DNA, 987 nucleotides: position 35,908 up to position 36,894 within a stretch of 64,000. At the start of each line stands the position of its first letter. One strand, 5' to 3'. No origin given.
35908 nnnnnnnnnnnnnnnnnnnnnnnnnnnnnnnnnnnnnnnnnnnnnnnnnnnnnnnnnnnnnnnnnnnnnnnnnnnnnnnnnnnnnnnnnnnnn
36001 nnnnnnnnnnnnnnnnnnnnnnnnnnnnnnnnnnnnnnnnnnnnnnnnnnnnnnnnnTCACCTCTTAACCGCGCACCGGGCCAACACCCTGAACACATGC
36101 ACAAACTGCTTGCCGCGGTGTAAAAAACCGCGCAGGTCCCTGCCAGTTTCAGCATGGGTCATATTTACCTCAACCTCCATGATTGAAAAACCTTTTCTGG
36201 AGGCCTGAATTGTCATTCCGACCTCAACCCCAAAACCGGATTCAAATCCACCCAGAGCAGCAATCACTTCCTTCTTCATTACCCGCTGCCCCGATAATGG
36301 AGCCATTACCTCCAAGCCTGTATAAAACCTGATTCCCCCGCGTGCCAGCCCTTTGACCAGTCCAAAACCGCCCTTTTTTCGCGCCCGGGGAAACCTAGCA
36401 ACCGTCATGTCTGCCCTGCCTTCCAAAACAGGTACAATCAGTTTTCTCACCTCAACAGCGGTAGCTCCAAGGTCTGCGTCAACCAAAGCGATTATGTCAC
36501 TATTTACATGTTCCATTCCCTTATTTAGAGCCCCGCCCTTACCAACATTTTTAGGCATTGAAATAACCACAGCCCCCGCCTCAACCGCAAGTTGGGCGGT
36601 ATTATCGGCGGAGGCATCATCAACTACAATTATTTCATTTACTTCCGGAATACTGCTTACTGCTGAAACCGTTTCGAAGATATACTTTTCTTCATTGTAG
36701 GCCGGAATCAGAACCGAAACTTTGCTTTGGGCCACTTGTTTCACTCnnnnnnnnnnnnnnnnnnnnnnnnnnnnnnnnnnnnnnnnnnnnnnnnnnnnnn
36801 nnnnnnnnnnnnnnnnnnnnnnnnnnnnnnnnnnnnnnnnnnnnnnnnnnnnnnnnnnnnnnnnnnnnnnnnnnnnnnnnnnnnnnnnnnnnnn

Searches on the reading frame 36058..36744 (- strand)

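Call 52: search_protein_families(library=pfam, proteins=[window:36058-36744:-], max_evalue=0.00001)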
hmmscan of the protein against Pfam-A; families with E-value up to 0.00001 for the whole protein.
window:36058-36744:- (228 aa): 3 families
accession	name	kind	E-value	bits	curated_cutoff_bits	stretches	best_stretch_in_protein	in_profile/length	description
PF00535.33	Glycos_transf_2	-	7.8e-27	94.7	23.3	1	10-127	1-124/168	Glycosyl transferase family 2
PF13641.12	Glyco_tranf_2_3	-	1.9e-09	38.3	27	1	9-91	3-96/230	Glycosyltransferase like family 2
PF10111.15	Glyco_tranf_2_2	-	4.3e-07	30.1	27.3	1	10-92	1-92/276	Glycosyltransferase like family 2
